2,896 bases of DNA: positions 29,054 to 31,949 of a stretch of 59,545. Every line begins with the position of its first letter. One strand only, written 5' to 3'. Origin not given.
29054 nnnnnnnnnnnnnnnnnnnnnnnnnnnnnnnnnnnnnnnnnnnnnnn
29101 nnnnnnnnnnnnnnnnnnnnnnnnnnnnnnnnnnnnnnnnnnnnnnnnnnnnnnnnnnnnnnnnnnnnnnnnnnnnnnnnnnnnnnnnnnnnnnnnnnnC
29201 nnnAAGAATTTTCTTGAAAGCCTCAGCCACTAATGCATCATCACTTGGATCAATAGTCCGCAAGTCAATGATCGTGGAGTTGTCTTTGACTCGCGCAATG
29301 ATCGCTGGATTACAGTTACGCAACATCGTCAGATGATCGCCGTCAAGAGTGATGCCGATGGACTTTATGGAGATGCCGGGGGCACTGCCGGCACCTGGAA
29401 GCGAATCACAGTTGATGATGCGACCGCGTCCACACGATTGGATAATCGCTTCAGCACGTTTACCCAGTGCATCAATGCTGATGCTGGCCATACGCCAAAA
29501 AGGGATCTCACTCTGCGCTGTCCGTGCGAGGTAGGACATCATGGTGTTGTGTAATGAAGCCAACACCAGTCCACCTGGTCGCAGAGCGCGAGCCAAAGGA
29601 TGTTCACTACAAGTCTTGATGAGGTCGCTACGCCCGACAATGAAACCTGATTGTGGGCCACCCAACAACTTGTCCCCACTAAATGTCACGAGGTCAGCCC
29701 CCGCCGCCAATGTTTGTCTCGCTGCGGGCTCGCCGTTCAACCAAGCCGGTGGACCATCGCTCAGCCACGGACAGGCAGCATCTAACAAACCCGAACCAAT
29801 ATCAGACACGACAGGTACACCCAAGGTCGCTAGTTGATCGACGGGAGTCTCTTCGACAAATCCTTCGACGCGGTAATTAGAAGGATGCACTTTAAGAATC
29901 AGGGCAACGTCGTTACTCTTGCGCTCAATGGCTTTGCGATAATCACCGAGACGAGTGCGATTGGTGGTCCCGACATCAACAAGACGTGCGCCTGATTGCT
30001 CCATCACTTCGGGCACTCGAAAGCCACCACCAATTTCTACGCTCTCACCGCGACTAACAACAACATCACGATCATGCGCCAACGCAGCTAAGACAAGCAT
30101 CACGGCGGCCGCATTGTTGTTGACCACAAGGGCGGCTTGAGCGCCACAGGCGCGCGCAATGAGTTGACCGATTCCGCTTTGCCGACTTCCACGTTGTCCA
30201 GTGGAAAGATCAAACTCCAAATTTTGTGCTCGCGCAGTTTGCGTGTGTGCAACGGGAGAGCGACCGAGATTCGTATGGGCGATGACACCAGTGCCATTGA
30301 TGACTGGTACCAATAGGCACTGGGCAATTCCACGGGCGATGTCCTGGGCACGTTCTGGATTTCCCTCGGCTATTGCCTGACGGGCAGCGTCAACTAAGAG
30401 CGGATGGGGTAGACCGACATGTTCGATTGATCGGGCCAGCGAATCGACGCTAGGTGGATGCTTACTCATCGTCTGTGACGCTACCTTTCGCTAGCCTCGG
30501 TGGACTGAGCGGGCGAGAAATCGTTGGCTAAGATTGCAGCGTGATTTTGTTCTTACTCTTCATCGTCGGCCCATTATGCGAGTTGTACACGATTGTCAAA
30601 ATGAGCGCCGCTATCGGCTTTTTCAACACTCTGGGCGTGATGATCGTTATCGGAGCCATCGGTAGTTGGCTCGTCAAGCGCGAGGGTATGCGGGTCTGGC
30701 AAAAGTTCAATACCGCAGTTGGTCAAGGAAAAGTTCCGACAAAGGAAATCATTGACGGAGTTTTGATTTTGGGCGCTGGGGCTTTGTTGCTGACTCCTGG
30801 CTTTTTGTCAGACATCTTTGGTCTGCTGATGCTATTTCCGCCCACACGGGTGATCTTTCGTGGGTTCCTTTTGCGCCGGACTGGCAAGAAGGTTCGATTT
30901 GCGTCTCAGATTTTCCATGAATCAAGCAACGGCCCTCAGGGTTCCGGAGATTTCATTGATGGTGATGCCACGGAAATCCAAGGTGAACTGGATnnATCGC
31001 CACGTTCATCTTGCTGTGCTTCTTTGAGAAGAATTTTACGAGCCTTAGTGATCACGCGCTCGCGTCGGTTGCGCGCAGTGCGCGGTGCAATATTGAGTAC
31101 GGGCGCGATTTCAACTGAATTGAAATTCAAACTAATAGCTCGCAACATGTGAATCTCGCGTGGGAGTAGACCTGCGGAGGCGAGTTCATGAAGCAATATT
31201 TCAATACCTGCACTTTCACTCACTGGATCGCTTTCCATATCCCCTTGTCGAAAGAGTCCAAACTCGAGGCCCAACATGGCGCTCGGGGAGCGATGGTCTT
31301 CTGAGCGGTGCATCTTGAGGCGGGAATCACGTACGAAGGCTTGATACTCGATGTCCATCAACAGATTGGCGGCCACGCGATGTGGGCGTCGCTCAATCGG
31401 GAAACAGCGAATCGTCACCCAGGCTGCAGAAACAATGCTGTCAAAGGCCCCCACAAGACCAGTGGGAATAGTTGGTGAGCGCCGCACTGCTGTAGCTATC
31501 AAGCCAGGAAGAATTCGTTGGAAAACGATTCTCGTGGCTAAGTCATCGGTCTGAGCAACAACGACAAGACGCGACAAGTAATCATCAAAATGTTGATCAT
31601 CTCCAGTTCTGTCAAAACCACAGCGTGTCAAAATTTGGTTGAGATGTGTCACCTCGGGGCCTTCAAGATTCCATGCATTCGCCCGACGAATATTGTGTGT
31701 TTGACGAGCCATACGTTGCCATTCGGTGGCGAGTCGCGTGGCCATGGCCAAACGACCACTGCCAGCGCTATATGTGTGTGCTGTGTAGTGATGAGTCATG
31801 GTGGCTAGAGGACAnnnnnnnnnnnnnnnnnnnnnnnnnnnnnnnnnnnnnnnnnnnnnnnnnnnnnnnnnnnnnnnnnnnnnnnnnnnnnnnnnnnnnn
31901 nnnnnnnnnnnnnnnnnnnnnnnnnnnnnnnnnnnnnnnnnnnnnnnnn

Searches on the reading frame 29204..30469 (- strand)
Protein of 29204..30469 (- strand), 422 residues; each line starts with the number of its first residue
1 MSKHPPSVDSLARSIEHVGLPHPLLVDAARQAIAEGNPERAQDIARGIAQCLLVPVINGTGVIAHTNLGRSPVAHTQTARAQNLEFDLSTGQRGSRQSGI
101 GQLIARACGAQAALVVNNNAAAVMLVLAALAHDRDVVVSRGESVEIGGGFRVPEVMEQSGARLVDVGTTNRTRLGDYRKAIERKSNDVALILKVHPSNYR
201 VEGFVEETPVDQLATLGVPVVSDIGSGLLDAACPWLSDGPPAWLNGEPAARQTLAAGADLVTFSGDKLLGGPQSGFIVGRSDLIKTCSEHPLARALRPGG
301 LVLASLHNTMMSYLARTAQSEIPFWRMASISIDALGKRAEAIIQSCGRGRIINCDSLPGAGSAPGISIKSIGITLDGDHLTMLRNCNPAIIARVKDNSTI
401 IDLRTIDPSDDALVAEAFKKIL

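Call 7: search_protein_families(library=pfam, proteins=[window:29204-30469:-], max_evalue=0.001)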
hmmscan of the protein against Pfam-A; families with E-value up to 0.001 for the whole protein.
window:29204-30469:- (422 aa): 1 family
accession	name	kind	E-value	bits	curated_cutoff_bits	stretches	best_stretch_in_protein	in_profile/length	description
PF03841.19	SelA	-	9.2e-101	337.9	22.8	1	56-406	1-366/367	L-seryl-tRNA selenium transferase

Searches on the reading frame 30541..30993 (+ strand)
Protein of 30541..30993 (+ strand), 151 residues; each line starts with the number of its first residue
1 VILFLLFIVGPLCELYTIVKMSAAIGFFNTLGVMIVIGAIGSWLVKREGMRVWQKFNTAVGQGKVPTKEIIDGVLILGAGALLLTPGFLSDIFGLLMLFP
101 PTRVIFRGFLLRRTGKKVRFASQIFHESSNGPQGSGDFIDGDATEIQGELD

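Call 7: search_protein_families(library=pfam, proteins=[window:30541-30993:+], max_evalue=0.001)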
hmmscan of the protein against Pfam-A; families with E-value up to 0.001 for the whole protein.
window:30541-30993:+ (151 aa): 1 family
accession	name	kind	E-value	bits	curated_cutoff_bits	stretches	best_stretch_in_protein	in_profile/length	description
PF04186.18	FxsA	-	2.2e-33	115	25.2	1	5-112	1-108/109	FxsA cytoplasmic membrane protein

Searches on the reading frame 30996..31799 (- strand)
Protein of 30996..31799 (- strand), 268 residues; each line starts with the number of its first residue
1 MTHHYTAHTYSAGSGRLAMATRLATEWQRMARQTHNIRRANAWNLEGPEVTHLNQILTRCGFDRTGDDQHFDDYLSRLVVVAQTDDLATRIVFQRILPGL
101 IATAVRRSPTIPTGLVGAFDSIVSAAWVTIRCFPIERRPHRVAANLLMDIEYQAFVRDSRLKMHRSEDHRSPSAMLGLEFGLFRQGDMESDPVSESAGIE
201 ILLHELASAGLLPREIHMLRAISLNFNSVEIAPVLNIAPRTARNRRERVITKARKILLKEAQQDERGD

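Call 7: search_protein_families(library=pfam, proteins=[window:30996-31799:-], max_evalue=0.001)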
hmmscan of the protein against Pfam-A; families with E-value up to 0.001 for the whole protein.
window:30996-31799:- (268 aa): 0 families

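Call 21: search_protein_families(library=pfam, proteins=[window:30996-31799:-], max_evalue=1)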
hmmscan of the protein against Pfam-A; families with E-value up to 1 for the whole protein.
window:30996-31799:- (268 aa): 1 family
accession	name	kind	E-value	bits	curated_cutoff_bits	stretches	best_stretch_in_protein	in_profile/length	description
PF00196.25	GerE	-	0.015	15.3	23.5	1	213-252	5-44/57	Bacterial regulatory proteins, luxR family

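Call 31: find_homologous_proteins(query=window:30996-31799:-, max_evalue=0.001)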
Query window:30996-31799:- (268 aa): 59 proteins with E <= 0.001 among 2066 candidates.
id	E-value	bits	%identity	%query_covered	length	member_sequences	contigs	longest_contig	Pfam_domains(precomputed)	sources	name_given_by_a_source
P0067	6.0e-171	585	99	100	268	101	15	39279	-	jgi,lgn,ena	-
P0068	2.0e-89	318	59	93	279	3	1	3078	-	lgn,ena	-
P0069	1.5e-88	315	59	94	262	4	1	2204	-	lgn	-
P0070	2.4e-88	314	58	93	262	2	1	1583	-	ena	-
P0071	2.4e-86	307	59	92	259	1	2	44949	-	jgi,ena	-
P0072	3.4e-86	307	57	92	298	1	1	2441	-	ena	-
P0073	4.0e-86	307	58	96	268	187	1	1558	-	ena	-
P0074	4.8e-86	307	57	94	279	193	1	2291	-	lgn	-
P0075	6.8e-86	306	57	91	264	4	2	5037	-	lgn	-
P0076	7.0e-86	306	58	94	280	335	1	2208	-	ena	-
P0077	2.6e-85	304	57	94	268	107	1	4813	-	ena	-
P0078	3.4e-85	304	56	95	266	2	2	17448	-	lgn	-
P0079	3.8e-85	304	57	92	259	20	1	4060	-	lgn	-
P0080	3.8e-85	304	57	93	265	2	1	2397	-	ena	-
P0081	7.3e-85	303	55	94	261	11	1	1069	-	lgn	-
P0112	1.6e-47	180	43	94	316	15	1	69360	-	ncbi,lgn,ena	-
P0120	1.0e-31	129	38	88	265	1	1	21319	-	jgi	jgi:hypothetical protein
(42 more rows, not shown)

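Call 33: find_encoding_contigs(protein=P0112, flank=8000, max_places=2)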
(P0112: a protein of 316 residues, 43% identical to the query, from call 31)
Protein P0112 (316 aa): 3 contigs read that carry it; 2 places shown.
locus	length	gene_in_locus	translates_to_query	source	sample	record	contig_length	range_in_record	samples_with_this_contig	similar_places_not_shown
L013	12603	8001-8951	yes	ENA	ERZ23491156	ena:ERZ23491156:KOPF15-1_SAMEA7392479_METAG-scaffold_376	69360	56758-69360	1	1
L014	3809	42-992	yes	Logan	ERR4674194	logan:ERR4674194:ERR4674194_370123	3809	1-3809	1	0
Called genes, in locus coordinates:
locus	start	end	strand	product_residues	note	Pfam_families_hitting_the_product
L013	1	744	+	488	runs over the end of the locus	PF00070:Pyr_redox, PF00890:FAD_binding_2 (weak), PF01266:DAO, PF01494:FAD_binding_3 (faint), PF04820:Trp_halogenase (faint), PF07992:Pyr_redox_2 (weak), PF13450:NAD_binding_8 (weak)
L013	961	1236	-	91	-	PF02597:ThiS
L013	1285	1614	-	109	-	-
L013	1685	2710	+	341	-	PF02595:Gly_kinase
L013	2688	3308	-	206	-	PF13399:LytR_C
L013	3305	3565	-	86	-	PF11662:DUF3263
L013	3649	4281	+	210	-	PF00485:PRK, PF13238:AAA_18 (weak)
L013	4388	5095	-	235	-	PF08032:SpoU_sub_bind, PF00588:SpoU_methylase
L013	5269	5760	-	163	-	PF02542:YgbB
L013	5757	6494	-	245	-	PF01128:IspD, PF12804:NTP_transf_3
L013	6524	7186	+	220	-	PF00027:cNMP_binding, PF13545:HTH_Crp_2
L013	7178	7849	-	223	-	PF01738:DLH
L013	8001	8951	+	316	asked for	-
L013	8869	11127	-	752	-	PF00403:HMA, PF00122:E1-E2_ATPase, PF00702:Hydrolase, PF08282:Hydrolase_3 (faint)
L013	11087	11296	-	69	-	PF00403:HMA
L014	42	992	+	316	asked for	-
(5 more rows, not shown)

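Call 34: find_encoding_contigs(protein=P0120, flank=8000, max_places=2)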
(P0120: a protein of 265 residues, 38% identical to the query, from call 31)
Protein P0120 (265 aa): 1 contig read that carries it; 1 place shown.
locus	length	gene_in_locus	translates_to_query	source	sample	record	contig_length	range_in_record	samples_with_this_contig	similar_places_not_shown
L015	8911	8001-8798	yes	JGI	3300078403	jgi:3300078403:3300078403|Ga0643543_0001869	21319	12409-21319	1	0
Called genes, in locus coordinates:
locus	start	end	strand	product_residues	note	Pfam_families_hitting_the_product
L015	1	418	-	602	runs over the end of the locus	PF04203:Sortase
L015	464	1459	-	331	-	PF08032:SpoU_sub_bind, PF00588:SpoU_methylase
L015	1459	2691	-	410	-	PF01128:IspD, PF12804:NTP_transf_3, PF02542:YgbB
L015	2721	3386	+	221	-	PF00027:cNMP_binding, PF13545:HTH_Crp_2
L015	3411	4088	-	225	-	PF01738:DLH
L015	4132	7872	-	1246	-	PF01580:FtsK_SpoIIIE, PF01935:DUF87 (weak), PF13191:AAA_16 (weak), PF13401:AAA_22 (weak), PF25199:nSTAND_NTPase5 (faint), PF05729:NACHT (faint)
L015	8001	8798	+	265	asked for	-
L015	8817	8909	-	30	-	?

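Call 62: predict_structure(alignment_id=A2)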
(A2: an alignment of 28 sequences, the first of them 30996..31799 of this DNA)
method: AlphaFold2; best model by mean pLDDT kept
length: 268 residues; sequences in the alignment: 28
mean_pLDDT: 78.4   pTM: 0.54
mean pLDDT of the five models: 78.4, 77.1, 76.3, 76.1, 76.0
residues with pLDDT >= 90: 102; 70-90: 102; 50-70: 19; < 50: 45
segments of 3 or more residues with pLDDT < 50: 1-15, 163-189
pLDDT, mean of each block of 10 residues (from residue 1): 32 51 83 93 93 94 82 94 94 94 90 85 92 88 94 80 46 39 39 66 88 90 82 85 90 86 64
secondary structure, 60 per line:
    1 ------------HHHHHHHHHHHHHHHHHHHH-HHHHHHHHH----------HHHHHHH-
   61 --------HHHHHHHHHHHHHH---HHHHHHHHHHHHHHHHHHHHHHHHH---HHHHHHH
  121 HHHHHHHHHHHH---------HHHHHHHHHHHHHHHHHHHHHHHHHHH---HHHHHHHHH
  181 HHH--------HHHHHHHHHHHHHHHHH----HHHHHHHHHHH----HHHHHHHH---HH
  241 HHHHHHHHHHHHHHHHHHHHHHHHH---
elements in order: H13-32 H34-42 H53-59 H69-82 H86-110 H114-132 H142-168 H172-183 H192-208 H213-223 H228-235 H239-265

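Call 66: fold_search(model_id=the predicted structure, library=pdb)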
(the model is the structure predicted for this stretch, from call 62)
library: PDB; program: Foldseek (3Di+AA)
matches with E <= 10: 222; with E <= 0.001: 0
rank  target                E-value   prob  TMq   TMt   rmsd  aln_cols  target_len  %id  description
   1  8hkc_E                1.1e-02  0.99  0.28  0.28  20.7       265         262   13  Cryo-EM structure of E. coli RNAP sigma32 complex (released 2023-05-31)
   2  6omf_F                2.4e-02  0.97  0.27  0.27  19.5       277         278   13  CryoEM structure of SigmaS-transcription initiation complex with activator Crl (released 2019-08-28)
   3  8z6g_D                5.5e-02  0.92  0.21  0.30  17.0       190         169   17  the AlgU-MucAcyto complex structure in Pseudomonas aeruginosa (released 2024-05-08)
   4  9n9q_C                6.4e-02  0.90  0.23  0.23  18.1       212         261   12  Cryo-EM structure of the RNA-guided transcription complex (released 2025-12-24)
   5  1or7_A                6.7e-02  0.98  0.28  0.39  18.2       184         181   18  Crystal Structure of Escherichia coli sigmaE with the Cytoplasmic Domain of its Anti-sigma RseA (released 2003-04-15)
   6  5zx2_F                9.5e-02  0.91  0.22  0.33  18.6       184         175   16  Mycobacterium tuberculosis RNA polymerase transcription initiation complex with ECF sigma factor sigma H and 7nt RNA (released 2019-03-20)
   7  6jcx_F                1.1e-01  0.90  0.24  0.33  18.3       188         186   19  Mycobacterium tuberculosis transcription initiation complex with ECF sigma factor sigma H and 6nt RNA (released 2019-05-29)
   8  6kop_F                1.2e-01  0.89  0.21  0.32  19.0       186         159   16  Mycobacterium tuberculosis initial transcription complex comprising sigma H and 5'-OH RNA of 9 nt (released 2020-03-11)
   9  8z6g_B                1.2e-01  0.89  0.23  0.34  15.6       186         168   18  the AlgU-MucAcyto complex structure in Pseudomonas aeruginosa (released 2024-05-08)
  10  6dv9_F                1.3e-01  0.85  0.22  0.31  18.5       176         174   16  Crystal structure of Mycobacterium tuberculosis transcription initiation complex(ECF sigma factor L) containing 5nt RN (released 2019-02-20)
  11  7f0r_F                1.3e-01  0.80  0.25  0.25  18.1       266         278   14  Cryo-EM structure of Pseudomonas aeruginosa SutA transcription activation complex (released 2022-07-27)
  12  9m9e_F                1.4e-01  0.87  0.22  0.32  15.3       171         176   15  Structural Basis of Pausing During Transcription Initiation in Mycobacterium tuberculosis (released 2026-01-14)
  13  4nqw_A                1.5e-01  0.96  0.25  0.42  15.6       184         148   13  Structure of Mycobacterium tuberculosis extracytoplasmic function sigma factor SigK in complex with the cytosolic doma (released 2014-01-22)
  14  4cxf_A                1.6e-01  0.77  0.19  0.32  14.3       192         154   17  Structure of CnrH in complex with the cytosolic domain of CnrY (released 2014-04-30)
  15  9ujk_F                2.1e-01  0.44  0.22  0.18  19.4       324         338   13  CryoEM structure of the T.thermophilus transcription initiation complex in the presence of ATP (released 2025-10-22)
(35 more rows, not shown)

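Call 83: search_protein_families(library=padloc, proteins=[window:30996-31799:-], max_evalue=0.01)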
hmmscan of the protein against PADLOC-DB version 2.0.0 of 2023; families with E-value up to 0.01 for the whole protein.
window:30996-31799:- (268 aa): 0 families

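Call 87: find_related_loci(query=A2, collection=genome_contigs, flank=7000)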
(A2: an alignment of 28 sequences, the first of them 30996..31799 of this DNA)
Query A2 (268 aa) in genome_contigs; peptide patterns used: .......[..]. (x = any residue, [..] = any of these).
88 stretches matched a pattern; 37 encode a relative of the query (tblastn E <= 1e-3); 37 distinct loci.
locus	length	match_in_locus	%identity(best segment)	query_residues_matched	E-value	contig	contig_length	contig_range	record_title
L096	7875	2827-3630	99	1-268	0e+0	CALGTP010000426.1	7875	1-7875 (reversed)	MAG TPA_asm: uncultured actinobacterium isolate ERR2206757_bin.42_CONCOCT_v1.1_MAG genome assembly, contig: ERZ887843.21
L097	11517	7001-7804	99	1-268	6e-179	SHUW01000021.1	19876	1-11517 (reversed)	MAG: Ilumatobacteraceae bacterium isolate Baikal-deep-G20 BACOMB-C12976, whole genome shotgun sequence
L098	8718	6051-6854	98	1-268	2e-178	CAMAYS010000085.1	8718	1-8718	MAG: Bifidobacterium breve isolate MH-09jul19-129 genome assembly, contig: MH-09jul19-C19353, whole genome shotgun seque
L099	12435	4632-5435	97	1-268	1e-175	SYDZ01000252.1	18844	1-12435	MAG: Actinomycetota bacterium isolate F1-60-MAGs025 F1-60__c573184, whole genome shotgun sequence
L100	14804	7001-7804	96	1-268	3e-175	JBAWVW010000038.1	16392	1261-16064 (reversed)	MAG: Actinomycetes bacterium isolate ELA021 MAG021_38, whole genome shotgun sequence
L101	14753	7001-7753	60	9-259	2e-95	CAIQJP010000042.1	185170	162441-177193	MAG: uncultured actinobacterium isolate Kiruna3_bin-4227 genome assembly, contig: bin-4227:042/165, whole genome shotgun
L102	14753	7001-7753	60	9-259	2e-95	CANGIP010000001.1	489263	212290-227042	MAG: Actinobacteria bacterium isolate Jr-28jun17-93 genome assembly, contig: Jr-28jun17-C9, whole genome shotgun sequenc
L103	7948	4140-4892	59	9-259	4e-95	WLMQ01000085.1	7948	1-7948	MAG: Actinomycetota bacterium isolate UFOp-RH-20apr16-347 RH-20apr16-347-c85, whole genome shotgun sequence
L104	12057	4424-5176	59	9-259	5e-94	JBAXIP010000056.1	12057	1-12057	MAG: Actinomycetes bacterium isolate ELA352 MAG352_56, whole genome shotgun sequence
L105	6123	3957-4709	58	9-259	2e-93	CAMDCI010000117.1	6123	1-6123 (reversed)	MAG: Bifidobacterium breve isolate ME-08apr19-108 genome assembly, contig: ME-08apr19-C29347, whole genome shotgun seque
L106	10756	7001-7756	55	6-257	4e-93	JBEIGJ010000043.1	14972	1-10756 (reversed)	MAG: Acidimicrobiaceae bacterium isolate Sample-102-S76-bin-127 Sample_102_S76-bin_127-k141_975670, whole genome shotgun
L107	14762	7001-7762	57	9-265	5e-93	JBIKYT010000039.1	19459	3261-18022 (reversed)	MAG: Ilumatobacteraceae bacterium isolate ME2015-10-15_3300034096_group6_bin169 Rohwer_bin30_scaffold_1329_c1, whole gen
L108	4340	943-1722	54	5-264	4e-93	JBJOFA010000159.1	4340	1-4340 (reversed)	MAG: Actinomycetota bacterium isolate riogrande_2019_sw_WHONDRS-S19S_0066_F_bin.6 scaffold_5656, whole genome shotgun se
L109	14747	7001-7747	58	9-257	2e-92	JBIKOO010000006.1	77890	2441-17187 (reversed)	MAG: Ilumatobacteraceae bacterium isolate ME2014-11-09_3300042907_group5_bin74 Rohwer_bin27_scaffold_54_c1, whole genome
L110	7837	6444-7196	58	9-259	2e-92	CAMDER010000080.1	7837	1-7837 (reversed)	MAG: Bifidobacterium breve isolate TE-11nov19-73 genome assembly, contig: TE-11nov19-C18453, whole genome shotgun sequen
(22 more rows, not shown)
